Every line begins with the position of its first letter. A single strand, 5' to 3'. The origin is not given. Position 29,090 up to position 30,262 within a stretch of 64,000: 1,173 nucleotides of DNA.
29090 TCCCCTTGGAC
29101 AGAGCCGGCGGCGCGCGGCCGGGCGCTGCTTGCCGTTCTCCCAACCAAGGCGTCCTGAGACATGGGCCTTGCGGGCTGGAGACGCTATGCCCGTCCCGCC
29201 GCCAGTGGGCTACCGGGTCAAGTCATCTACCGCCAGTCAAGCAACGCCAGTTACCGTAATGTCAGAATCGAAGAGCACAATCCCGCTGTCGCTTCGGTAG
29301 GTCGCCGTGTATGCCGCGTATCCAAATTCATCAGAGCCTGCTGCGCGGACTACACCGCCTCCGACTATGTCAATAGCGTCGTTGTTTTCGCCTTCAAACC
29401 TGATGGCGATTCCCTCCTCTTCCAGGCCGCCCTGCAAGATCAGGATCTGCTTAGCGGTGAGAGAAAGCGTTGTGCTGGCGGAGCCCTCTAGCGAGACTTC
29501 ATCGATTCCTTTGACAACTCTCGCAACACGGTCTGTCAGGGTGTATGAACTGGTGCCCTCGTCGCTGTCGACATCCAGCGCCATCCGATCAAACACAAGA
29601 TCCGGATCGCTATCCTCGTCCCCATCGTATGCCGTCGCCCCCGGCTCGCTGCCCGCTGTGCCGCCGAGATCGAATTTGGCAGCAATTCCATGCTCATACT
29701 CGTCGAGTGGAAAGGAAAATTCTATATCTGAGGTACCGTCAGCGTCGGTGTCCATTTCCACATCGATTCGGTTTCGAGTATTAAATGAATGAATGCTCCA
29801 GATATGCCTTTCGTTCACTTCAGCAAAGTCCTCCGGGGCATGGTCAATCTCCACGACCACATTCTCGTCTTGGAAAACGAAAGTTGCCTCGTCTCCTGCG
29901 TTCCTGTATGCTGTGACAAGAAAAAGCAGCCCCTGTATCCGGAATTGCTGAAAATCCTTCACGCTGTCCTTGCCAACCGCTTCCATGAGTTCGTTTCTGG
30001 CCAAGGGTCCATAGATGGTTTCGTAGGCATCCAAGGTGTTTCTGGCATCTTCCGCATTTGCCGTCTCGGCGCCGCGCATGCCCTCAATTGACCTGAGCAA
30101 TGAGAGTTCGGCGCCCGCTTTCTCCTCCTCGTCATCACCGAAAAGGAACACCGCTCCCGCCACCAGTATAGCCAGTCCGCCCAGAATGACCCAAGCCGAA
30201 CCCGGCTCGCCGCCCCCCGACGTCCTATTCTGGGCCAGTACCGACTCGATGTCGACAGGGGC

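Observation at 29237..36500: Three family members in tandem (C-D-E) wedged between tRNA-Leu/argD and gcrA, forming a 1-3-2 module series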

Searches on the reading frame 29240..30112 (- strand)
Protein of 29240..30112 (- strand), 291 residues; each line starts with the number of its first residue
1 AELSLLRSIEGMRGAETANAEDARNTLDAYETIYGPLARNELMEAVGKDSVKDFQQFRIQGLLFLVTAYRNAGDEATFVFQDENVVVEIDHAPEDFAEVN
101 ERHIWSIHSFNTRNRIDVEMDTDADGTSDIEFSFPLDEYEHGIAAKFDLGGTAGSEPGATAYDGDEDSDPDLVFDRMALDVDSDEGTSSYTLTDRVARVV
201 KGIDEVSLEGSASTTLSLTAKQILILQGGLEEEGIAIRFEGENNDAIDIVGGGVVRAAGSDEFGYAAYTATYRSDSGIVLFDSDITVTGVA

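Call 40: search_protein_representatives(alignment_id=A1)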
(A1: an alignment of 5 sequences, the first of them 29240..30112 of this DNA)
Query: 5 sequences, 277 profile positions. Proteins with E-value up to 0.001 (for the whole library): 29; up to 1e-10: 12; up to 1e-30: 6. The best 29 are listed.
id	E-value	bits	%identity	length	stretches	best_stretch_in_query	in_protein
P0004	0.0e+00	1078.9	-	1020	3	1-277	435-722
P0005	8.3e-160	547.0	-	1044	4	2-275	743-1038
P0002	4.3e-102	357.6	-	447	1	6-277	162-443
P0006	6.6e-57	209.4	-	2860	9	8-275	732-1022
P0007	3.6e-43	164.4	-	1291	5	85-277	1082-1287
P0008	5.4e-31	124.4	-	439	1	4-277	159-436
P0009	3.4e-28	115.2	-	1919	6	88-277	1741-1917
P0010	5.7e-28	114.5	-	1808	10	69-276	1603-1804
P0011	3.4e-26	108.7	-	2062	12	168-276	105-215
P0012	2.8e-19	86.0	-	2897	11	148-276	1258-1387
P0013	1.7e-18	83.4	-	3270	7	91-276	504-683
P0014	1.6e-16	76.9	-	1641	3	206-277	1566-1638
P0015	7.4e-09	51.8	-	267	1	82-277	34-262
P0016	2.5e-07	46.8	-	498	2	83-185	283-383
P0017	3.1e-07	46.5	-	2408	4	181-276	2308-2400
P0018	1.1e-06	44.7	-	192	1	90-277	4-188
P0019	3.5e-06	43.0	-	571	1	170-276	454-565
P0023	2.6e-05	40.2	-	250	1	77-277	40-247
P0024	4.2e-05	39.5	-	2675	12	91-176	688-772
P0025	4.3e-05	39.5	-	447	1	200-277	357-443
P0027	7.8e-05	38.6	-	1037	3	152-277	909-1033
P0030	4.9e-04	36.0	-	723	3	110-277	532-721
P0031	8.3e-04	35.2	-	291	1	185-276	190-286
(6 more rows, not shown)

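Call 42: find_encoding_contigs(protein=P0005, flank=10000, max_places=4)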
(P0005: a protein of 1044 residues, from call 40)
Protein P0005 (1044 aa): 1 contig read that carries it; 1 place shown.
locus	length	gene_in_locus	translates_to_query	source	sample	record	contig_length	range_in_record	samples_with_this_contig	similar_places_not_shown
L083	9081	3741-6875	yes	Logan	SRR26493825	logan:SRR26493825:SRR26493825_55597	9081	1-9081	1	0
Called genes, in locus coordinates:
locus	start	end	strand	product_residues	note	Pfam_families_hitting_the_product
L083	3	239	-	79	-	?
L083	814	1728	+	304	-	-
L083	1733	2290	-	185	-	-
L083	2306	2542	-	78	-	PF07750:GcrA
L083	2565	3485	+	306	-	PF01061:ABC2_membrane, PF12698:ABC2_membrane_3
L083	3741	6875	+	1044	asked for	-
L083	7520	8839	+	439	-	-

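Call 43: find_encoding_contigs(protein=P0008, flank=10000, max_places=4)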
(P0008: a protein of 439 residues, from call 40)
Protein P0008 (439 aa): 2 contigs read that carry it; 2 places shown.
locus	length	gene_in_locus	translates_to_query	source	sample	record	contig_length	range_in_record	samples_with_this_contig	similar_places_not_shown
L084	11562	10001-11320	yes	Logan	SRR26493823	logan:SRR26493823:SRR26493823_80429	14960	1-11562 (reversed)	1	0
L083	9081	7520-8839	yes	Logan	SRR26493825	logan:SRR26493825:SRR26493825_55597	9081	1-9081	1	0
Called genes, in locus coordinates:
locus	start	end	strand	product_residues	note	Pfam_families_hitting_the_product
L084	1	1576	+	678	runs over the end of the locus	PF22783:BapA_N (faint)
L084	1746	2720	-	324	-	PF13426:PAS_9 (weak), PF00512:HisKA, PF13581:HATPase_c_2 (weak), PF02518:HATPase_c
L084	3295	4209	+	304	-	-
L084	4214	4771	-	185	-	-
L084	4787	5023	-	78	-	PF07750:GcrA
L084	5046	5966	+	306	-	PF01061:ABC2_membrane, PF12698:ABC2_membrane_3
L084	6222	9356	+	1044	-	-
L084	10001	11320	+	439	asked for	-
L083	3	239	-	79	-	?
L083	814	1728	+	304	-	-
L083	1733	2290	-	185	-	-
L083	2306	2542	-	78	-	PF07750:GcrA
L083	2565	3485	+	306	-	PF01061:ABC2_membrane, PF12698:ABC2_membrane_3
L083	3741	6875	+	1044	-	-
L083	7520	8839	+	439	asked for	-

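Call 44: predict_structure(alignment_id=A1)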
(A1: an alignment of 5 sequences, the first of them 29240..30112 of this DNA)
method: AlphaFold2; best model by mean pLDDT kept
length: 291 residues; sequences in the alignment: 5
mean_pLDDT: 73.7   pTM: 0.65
mean pLDDT of the five models: 73.7, 71.3, 64.1, 63.2, 62.9
residues with pLDDT >= 90: 25; 70-90: 162; 50-70: 75; < 50: 29
segments of 3 or more residues with pLDDT < 50: 109-113, 122-125, 136-140, 151-157, 230-234
pLDDT, mean of each block of 10 residues (from residue 1): 87 82 92 88 78 80 79 77 83 58 67 56 51 53 63 48 54 68 67 74 80 84 77 68 88 81 83 86 88 77
secondary structure, 60 per line:
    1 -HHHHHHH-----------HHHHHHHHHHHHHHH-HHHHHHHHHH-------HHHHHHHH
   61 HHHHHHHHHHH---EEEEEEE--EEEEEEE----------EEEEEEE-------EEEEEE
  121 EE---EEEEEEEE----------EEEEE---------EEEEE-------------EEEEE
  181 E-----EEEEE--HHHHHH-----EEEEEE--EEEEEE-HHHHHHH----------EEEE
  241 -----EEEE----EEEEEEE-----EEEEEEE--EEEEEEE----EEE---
elements in order: H2-8 H20-34 H36-45 H53-71 E75-81 E84-90 E101-107 E115-122 E126-133 E144-148 E158-162 E176-181 E187-191 H194-199 E205-210 E213-218 H220-226 E237-240 E246-249 E254-260 E266-272 E275-281 E286-288

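Call 48: fold_search(model_id=the predicted structure, library=pdb)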
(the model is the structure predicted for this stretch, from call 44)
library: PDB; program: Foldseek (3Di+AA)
matches with E <= 10: 240; with E <= 0.001: 0
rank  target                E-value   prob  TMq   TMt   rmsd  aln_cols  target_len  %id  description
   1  9dd0_B                4.5e-01  0.08  0.09  0.18  10.9        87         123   20  Designed allosteric facilitated dissociation switch AS1 in complex state TH with methylated lysines, crystal #2 (released 2025-08-20)
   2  4uwk                  4.5e-01  0.08  0.13  0.08  15.4       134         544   17  Discovery of (2S)-8-((3R)-3-Methylmorpholin-4-yl)-1-(3-methyl-2-oxo- butyl)-2-(trifluoromethyl)-3,4-dihydro-2H-pyrimido( (released 2014-11-26)
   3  11mm                  5.4e-01  0.08  0.13  0.08  15.3       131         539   16  The structure of human Vacuolar Protein Sorting 34 catalytic domain bound to RD-II-81 (released 2026-03-18)
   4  8rxr_A                7.8e-01  0.06  0.13  0.08  15.5       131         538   17  Crystal structure of VPS34 in complex with inhibitor SB02024 (released 2024-03-20)
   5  3ii4_A                7.8e-01  0.03  0.13  0.09  17.4       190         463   10  Structure of mycobacterial lipoamide dehydrogenase bound to a triazaspirodimethoxybenzoyl inhibitor (released 2010-01-26)
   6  6b9s_H                8.7e-01  0.08  0.14  0.10  16.6       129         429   15  MPnS crystallized in the absence of substrate (released 2017-12-20)
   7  7rsp_A                8.7e-01  0.05  0.12  0.08  15.5       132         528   17  Structure of the VPS34 kinase domain with compound 14 (released 2021-11-24)
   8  9dcz_D                1.0e+00  0.06  0.10  0.19  11.5        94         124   22  Designed allosteric facilitated dissociation switch AS1 in complex state TH with methylated lysines, crystal #1 (released 2025-08-20)
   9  9dd1_C                1.2e+00  0.06  0.11  0.20  11.1        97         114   21  Designed allosteric facilitated dissociation switch AS1 in complex state THE with methylated lysines (released 2025-08-20)
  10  1k1x_A                1.2e+00  0.02  0.11  0.06  17.5       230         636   11  Crystal structure of 4-alpha-glucanotransferase from thermococcus litoralis (released 2003-06-17)
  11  2h5g_A                1.2e+00  0.02  0.12  0.09  23.7       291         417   10  Crystal structure of human pyrroline-5-carboxylate synthetase (released 2006-06-23)
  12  9a5h_A                1.3e+00  0.06  0.12  0.08  10.8       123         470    6  Integrative model of DLDH1-ODP2 by crosslinking MS and deep learning (released 2024-09-18)
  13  4uwg                  1.3e+00  0.04  0.13  0.08  15.4       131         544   16  Discovery of (2S)-8-((3R)-3-Methylmorpholin-4-yl)-1-(3-methyl-2-oxo- butyl)-2-(trifluoromethyl)-3,4-dihydro-2H-pyrimido( (released 2014-11-26)
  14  7w5l                  1.3e+00  0.01  0.10  0.07  20.9       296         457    8  The crystal structure of the oxidized form of Gluconobacter oxydans WSH-004 SNDH (released 2023-01-18)
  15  6b9t_E                1.5e+00  0.04  0.12  0.09  15.6       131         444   15  Crystal structure of MPnS with substrate 2-hydroxyethylphosphonate (2-HEP) and Fe(II) bound (released 2017-12-20)
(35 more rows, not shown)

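Call 49: search_protein_families(library=pfam, proteins=[P0007, P0010, P0011, P0014, P0019, P0027, P0016], max_evalue=0.01)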
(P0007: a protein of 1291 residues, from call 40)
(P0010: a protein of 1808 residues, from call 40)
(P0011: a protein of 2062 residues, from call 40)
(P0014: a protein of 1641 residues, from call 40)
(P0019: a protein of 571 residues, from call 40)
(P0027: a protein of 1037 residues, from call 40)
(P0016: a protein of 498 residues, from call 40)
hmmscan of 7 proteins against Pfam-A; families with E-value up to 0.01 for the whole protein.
P0007 (1291 aa): 1 family
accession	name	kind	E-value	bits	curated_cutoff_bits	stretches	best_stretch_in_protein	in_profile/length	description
PF22783.1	BapA_N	-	0.0091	16.1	27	0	33-67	36-70/123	BapA, prefix-like domain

P0010 (1808 aa): 0 families

P0011 (2062 aa): 5 families
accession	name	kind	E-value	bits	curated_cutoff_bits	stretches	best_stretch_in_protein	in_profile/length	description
PF01839.29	FG-GAP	-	1.9e-46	155.7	22.1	7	629-667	2-36/37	FG-GAP repeat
PF05989.17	Chordopox_A35R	-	3.6e-12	47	27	0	1629-1676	102-146/174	Chordopoxvirus A35R protein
PF13785.11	DUF4178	-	2e-06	28.4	25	0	1773-1811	63-100/136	Domain of unknown function (DUF4178)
PF21955.1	CarG-like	-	4.4e-06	27.3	28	0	869-918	9-58/144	Carbapenem resistance protein CarG-like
PF00353.25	HemolysinCabind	-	6.6e-06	26.4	23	1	1138-1172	2-36/36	RTX calcium-binding nonapeptide repeat (4 copies)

P0014 (1641 aa): 1 family
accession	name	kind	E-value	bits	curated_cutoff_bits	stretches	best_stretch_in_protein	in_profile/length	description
PF22783.1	BapA_N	-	4.8e-05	23.5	27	1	7-80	10-82/123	BapA, prefix-like domain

P0019 (571 aa): 1 family
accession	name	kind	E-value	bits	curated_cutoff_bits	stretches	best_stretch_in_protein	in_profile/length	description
PF17936.7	Big_6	-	0.0076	16.9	27.6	1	73-126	11-52/83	Bacterial Ig domain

P0027 (1037 aa): 2 families
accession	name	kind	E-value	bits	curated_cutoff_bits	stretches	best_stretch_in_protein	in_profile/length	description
PF22783.1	BapA_N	-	2.4e-13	50.3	27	1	6-76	7-77/123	BapA, prefix-like domain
PF05593.20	RHS_repeat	-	0.0011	19.8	22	0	767-802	1-29/38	RHS Repeat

P0016 (498 aa): 2 families
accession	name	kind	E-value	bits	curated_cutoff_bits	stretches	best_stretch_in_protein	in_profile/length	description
PF05593.20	RHS_repeat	-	1.1e-09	38.8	22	0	391-432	1-34/38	RHS Repeat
PF17936.7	Big_6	-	4.6e-05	24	27.6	0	230-263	30-63/83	Bacterial Ig domain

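Call 70: find_encoding_contigs(protein=P0027, flank=10000, max_places=3)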
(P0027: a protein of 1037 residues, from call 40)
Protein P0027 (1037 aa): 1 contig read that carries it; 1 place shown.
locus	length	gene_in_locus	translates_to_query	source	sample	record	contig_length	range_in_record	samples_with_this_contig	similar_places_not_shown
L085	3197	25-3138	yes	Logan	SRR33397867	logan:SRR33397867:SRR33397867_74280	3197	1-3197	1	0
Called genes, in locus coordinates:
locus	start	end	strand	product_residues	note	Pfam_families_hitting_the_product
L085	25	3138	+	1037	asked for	PF22783:BapA_N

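Call 71: find_encoding_contigs(protein=P0014, flank=10000, max_places=3)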
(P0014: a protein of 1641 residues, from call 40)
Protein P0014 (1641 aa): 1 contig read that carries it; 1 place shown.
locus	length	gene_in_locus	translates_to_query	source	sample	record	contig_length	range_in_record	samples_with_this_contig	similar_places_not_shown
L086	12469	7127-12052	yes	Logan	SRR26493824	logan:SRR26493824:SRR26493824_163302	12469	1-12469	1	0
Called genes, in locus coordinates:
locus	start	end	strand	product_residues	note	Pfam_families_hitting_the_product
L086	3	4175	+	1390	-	?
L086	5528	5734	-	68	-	-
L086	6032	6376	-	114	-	-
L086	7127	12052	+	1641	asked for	-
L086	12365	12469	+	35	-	?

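Call 72: find_encoding_contigs(protein=P0006, flank=10000, max_places=3)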
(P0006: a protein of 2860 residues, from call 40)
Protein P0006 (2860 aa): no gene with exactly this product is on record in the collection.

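Call 80: search_protein_families(library=pfam, proteins=[P0017, P0013, P0024, P0031, P0030, P0025], max_evalue=0.01)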
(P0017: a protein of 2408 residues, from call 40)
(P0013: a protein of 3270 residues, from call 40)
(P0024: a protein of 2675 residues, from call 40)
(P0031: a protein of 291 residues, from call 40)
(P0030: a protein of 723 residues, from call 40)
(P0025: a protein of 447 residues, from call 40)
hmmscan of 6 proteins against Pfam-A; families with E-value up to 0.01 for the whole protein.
P0017 (2408 aa): 3 families
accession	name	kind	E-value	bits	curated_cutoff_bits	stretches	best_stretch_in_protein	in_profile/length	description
PF01839.29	FG-GAP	-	3.3e-155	502.8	22.1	21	1355-1393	2-37/37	FG-GAP repeat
PF13517.12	FG-GAP_3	-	3.1e-25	89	26.9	4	723-802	1-61/61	FG-GAP-like repeat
PF00353.25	HemolysinCabind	-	1.4e-22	79.7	23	7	111-145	2-36/36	RTX calcium-binding nonapeptide repeat (4 copies)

P0013 (3270 aa): 2 families
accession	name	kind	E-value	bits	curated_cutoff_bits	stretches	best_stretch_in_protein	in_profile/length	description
PF05593.20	RHS_repeat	-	1.2e-05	26.1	22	0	489-507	13-33/38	RHS Repeat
PF22783.1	BapA_N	-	3e-05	24.2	27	1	28-89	30-92/123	BapA, prefix-like domain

P0024 (2675 aa): 10 families
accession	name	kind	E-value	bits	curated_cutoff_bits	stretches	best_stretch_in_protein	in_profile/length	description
PF00028.23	Cadherin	-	1.1e-37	128.8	28.8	5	1503-1588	2-90/93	Cadherin domain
PF01839.29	FG-GAP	-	4.9e-33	112.9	22.1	7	2167-2205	2-37/37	FG-GAP repeat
PF23785.1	DUF7171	-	1.9e-12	47.9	27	0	2409-2446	11-48/138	Protein of unknown function (DUF7171)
PF03413.25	PepSY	-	6.9e-12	45.9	24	0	1417-1448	22-57/60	Peptidase propeptide and YPEB domain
PF17963.7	Big_9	-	5e-10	40.6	23.6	5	1494-1586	2-85/89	Bacterial Ig domain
PF17803.7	Cadherin_4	-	2.4e-09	38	25.1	4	1483-1551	2-71/71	Bacterial cadherin-like domain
PF12642.13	TpcC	-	1.6e-06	28.5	27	0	1441-1525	45-134/231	Conjugative transposon protein TcpC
PF06674.16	DUF1176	-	5.8e-05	23.3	34.8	0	1586-1645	72-129/322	Protein of unknown function (DUF1176)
PF20249.3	VasX_N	-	0.004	17.7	27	0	441-491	62-112/156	VasX toxin N-terminal region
PF14312.12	FG-GAP_2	-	0.0099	16.5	23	1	1715-1756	14-48/49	FG-GAP repeat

P0031 (291 aa): 1 family
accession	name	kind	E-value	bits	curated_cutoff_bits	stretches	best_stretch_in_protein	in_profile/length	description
PF00353.25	HemolysinCabind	-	2e-17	63.2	23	4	10-44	2-36/36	RTX calcium-binding nonapeptide repeat (4 copies)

P0030 (723 aa): 0 families

P0025 (447 aa): 1 family
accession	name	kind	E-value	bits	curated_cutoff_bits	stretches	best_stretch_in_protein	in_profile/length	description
PF22783.1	BapA_N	-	0.0023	18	27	1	30-78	32-84/123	BapA, prefix-like domain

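Call 81: search_protein_families(library=ncbifam, proteins=[P0031, P0017, P0019, P0025, P0027, P0018, P0023], max_evalue=0.1)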
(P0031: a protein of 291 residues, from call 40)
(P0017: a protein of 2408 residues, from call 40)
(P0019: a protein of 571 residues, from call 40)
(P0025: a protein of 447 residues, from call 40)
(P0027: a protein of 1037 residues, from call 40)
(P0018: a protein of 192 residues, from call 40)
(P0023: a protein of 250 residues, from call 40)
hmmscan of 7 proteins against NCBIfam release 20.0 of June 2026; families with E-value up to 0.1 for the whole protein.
P0031 (291 aa): 7 families
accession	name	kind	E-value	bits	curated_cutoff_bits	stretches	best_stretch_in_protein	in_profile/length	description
NF046115.1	Ca_rpt_SMc04171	equivalog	1.5e-16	60.7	625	2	8-85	417-494/574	SMc04171 family calcium-binding repeat protein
NF033943.0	RTX_toxin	subfamily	4.9e-16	58.1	1000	2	127-222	692-789/930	RTX family hemolysin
NF033203.1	entero_EhxA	exception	2.3e-13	49.2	2000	2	4-98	728-820/997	enterohemolysin EhxA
NF052454.1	BtaGlycanEglC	equivalog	6.9e-11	41.7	700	1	51-169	29-149/459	endo-1,3-1,4-beta-glycanase EglC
NF035945.1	Zn_serralysin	subfamily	3.1e-08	33.2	500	2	122-174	322-371/462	serralysin family metalloprotease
NF053766.1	ZapA_metallo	exception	6.2e-08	32.1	940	2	120-171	328-379/483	ZapA family metalloprotease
NF050046.1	PueAB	exception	8.5e-05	21.1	670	1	145-201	374-430/616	polyurethane esterase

P0017 (2408 aa): 8 families
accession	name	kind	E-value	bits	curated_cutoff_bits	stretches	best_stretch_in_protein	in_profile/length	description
NF052454.1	BtaGlycanEglC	equivalog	9.9e-38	130.2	700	3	250-369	45-165/459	endo-1,3-1,4-beta-glycanase EglC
NF047539.1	XAC2610_fam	domain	5.4e-24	84.5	35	0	1507-1535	4-31/89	XAC2610-related protein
NF033943.0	RTX_toxin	subfamily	2e-18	66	1000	6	312-382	692-762/930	RTX family hemolysin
NF040734.1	CC-COOH_SaoC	equivalog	1.4e-11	44.4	80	0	1426-1446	45-65/148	Cys-Cys-COOH (seleno)protein SaoC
NF035945.1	Zn_serralysin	subfamily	1.6e-06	27.6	500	5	306-361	321-373/462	serralysin family metalloprotease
NF050046.1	PueAB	exception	4.1e-06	25.5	670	3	106-191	360-440/616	polyurethane esterase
NF033203.1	entero_EhxA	exception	0.0017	16.6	2000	1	100-183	759-847/997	enterohemolysin EhxA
NF053766.1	ZapA_metallo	exception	0.0021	17.2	940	4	106-180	330-400/483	ZapA family metalloprotease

P0019 (571 aa): 2 families
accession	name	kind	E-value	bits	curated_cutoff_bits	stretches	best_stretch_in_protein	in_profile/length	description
NF033510.3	Ca_tandemer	repeat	2.8e-06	27.6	50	1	61-130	13-74/96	Ca2+-stabilized repeat-containing adhesin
TIGR01643.1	YD_repeat_2x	repeat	9.1e-05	22.8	15.8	0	403-423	18-38/42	YD repeat-containing protein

P0025 (447 aa): 1 family
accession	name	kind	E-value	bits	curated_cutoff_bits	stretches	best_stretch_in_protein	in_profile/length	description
NF033677.1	biofilm_BapA_N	domain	8.4e-05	22.4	35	1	30-63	30-63/64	BapA prefix-like domain-containing protein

P0027 (1037 aa): 1 family
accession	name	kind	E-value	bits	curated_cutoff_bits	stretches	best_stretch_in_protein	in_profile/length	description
NF033677.1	biofilm_BapA_N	domain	2.3e-15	56.2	35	1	13-65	11-64/64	BapA prefix-like domain-containing protein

P0018 (192 aa): 0 families

P0023 (250 aa): 0 families
